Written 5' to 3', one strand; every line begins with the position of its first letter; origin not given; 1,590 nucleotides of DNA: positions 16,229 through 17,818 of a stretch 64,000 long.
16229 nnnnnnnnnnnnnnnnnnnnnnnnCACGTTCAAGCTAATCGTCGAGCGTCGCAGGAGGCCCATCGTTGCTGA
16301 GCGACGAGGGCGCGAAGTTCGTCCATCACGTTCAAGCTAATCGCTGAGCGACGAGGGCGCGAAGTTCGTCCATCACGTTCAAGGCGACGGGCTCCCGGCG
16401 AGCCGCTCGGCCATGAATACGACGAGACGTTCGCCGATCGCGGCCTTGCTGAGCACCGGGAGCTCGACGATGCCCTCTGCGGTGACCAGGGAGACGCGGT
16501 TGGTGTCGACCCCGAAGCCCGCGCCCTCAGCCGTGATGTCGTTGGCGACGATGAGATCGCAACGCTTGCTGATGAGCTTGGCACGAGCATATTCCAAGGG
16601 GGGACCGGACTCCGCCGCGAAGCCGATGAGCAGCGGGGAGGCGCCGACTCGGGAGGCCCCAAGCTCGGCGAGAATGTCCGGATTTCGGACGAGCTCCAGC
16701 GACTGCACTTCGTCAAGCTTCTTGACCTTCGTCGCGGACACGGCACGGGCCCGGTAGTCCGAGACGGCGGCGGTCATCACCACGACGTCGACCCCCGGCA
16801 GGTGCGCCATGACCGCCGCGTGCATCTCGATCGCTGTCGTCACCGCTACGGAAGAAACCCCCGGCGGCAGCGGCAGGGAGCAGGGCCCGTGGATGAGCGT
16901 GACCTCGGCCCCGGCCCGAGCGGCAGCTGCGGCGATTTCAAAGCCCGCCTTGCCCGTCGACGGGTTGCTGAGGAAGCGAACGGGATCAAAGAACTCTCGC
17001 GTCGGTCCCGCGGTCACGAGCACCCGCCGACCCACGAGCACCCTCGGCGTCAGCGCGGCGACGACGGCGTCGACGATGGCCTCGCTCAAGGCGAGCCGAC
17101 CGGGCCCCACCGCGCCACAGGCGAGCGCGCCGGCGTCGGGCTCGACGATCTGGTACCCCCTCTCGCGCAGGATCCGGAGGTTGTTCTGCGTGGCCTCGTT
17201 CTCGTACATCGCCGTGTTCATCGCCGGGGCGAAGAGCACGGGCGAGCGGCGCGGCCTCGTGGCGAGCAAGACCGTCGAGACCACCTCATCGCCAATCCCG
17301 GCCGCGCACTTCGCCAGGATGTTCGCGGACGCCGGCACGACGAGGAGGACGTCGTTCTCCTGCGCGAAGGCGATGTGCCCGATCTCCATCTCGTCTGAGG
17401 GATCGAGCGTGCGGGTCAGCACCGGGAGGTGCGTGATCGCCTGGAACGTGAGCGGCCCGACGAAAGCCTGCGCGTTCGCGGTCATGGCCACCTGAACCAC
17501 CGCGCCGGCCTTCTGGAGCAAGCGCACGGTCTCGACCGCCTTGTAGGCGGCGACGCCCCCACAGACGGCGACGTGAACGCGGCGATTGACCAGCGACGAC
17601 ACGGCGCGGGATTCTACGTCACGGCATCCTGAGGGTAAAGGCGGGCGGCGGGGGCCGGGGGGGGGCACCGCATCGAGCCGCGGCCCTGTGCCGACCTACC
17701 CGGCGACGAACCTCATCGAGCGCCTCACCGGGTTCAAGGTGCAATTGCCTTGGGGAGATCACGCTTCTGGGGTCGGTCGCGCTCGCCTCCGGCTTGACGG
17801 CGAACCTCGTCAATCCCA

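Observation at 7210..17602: A 10 kb chain of nine reading frames joined by 4-nt overlaps or 5-nt spacers links coaBC, a UDG and an unusual amine-catabolism-like enzyme set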

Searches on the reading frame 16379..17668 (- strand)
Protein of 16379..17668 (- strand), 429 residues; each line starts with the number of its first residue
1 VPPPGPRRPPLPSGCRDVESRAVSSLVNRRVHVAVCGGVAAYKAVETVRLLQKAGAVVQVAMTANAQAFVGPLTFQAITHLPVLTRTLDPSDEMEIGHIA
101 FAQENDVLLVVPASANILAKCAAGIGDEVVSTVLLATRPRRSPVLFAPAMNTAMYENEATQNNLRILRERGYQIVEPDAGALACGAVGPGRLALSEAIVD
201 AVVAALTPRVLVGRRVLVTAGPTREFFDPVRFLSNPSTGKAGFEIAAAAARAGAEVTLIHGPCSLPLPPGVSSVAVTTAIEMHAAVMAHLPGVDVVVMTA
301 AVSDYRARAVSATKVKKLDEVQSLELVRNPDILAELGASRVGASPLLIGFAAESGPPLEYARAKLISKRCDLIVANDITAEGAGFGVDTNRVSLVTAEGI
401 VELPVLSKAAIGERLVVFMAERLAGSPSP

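Call 5: search_protein_families(library=pfam, proteins=[window:16379-17668:-], max_evalue=0.01)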
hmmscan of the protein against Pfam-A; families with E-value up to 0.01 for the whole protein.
window:16379-17668:- (429 aa): 2 families
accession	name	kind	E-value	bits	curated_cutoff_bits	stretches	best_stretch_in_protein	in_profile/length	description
PF04127.22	DFP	-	1.4e-66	224.3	22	1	212-394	2-185/186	DNA/pantothenate metabolism flavoprotein C-terminal domain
PF02441.25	Flavoprotein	-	5.2e-29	101.4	22.7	1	30-204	2-160/162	Flavoprotein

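Call 8: search_protein_families(library=ncbifam, proteins=[window:16379-17668:-], max_evalue=0.001)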
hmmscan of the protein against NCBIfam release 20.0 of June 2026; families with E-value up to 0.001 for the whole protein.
window:16379-17668:- (429 aa): 9 families
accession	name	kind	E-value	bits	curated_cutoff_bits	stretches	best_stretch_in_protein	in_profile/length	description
TIGR00521.1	coaBC_dfp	equivalog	9.9e-126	419.9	219.7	1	28-417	3-389/392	bifunctional phosphopantothenoylcysteine decarboxylase/phosphopantothenate--cysteine ligase CoaBC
TIGR02113.1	coaC_strep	equivalog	3.8e-47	160.4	261.4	1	30-202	2-173/177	phosphopantothenoylcysteine decarboxylase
NF005231.0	PRK06732.1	equivalog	3.2e-16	59.9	265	1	215-321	2-108/229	phosphopantothenate--cysteine ligase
TIGR02114.1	coaB_strep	equivalog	1.4e-12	47.9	217.2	1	215-324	2-111/228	phosphopantothenate--cysteine ligase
TIGR02700.1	flavo_MJ0208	hypoth_equivalog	1.2e-05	24.7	251.35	0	89-148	71-129/234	dihydromethanopterin reductase (acceptor)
NF007199.0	PRK09620.1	equivalog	2.3e-05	23.9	248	1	213-310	3-105/229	hypothetical protein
NF033753.1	RiPP_decarbCypD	equivalog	5e-05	22.7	215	1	30-172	9-147/182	CypD family RiPP peptide-cysteine decarboxylase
TIGR02699.1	archaeo_AfpA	hypoth_equivalog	0.00031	20.3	192.45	0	104-149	78-123/174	archaeoflavoprotein AfpA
NF006161.0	PRK08305.1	equivalog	0.00043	20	156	0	26-158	3-138/196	dipicolinate synthase subunit B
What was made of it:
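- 16379..17602 (-): coaBC (407 aa). First gene of the packed chain, a housekeeping neighbour and not part of the pathway. TIGR00521 scores 419.9 bits against a cut-off of 219.7 (call 8).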
